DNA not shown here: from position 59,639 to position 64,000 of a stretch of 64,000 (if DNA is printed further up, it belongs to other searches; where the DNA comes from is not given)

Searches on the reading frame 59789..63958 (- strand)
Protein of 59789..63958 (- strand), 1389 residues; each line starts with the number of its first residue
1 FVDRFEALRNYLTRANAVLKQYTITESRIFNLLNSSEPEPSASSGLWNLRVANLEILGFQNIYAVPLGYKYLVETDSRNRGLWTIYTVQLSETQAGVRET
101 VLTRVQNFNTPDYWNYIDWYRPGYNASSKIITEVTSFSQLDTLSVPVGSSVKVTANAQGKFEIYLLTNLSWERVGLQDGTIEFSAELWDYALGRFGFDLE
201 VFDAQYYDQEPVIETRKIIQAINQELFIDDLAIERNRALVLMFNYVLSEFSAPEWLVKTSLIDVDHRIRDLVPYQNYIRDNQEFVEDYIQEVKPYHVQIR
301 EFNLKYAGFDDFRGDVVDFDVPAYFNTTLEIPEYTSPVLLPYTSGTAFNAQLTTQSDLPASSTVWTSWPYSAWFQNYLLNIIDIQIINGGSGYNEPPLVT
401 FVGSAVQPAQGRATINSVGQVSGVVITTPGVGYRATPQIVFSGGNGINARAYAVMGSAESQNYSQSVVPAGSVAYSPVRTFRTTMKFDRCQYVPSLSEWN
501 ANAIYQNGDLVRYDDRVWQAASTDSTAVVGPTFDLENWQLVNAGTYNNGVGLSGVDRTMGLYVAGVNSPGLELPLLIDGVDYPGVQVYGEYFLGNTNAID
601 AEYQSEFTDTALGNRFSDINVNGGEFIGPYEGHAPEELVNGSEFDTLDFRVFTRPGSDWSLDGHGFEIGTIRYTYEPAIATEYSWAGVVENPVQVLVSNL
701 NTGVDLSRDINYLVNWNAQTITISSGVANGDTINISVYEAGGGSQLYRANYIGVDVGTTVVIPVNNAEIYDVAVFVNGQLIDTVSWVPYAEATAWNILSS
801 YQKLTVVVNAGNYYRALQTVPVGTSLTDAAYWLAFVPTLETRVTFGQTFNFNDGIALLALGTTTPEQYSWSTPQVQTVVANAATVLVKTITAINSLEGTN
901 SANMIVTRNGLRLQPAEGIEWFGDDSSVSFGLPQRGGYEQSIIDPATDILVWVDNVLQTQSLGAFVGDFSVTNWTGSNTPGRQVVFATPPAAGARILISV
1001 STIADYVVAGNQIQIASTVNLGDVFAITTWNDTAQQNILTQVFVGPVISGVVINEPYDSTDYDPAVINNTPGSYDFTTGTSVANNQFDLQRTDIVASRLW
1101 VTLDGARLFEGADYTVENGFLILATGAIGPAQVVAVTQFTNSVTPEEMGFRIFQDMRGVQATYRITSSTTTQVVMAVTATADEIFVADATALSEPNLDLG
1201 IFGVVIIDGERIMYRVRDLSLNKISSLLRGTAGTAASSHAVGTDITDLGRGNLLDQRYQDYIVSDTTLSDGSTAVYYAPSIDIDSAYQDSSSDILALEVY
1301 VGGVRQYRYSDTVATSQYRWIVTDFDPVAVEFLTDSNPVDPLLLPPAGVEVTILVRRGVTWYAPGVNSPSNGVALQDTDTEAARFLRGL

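Call 14: search_protein_families(library=phrogs, proteins=[window:59789-63958:-], max_evalue=0.00001)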
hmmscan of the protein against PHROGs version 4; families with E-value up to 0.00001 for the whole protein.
window:59789-63958:- (1389 aa): 3 families
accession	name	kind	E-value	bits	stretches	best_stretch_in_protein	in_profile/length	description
phrog_708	-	tail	3.1e-10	39.3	1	381-456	817-892/1383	baseplate wedge subunit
phrog_460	-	connector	2.1e-08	34.3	1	380-445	230-295/385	head closure Hc2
phrog_1922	-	tail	8e-06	25.6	0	381-463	834-913/932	baseplate hub subunit and tail lysozyme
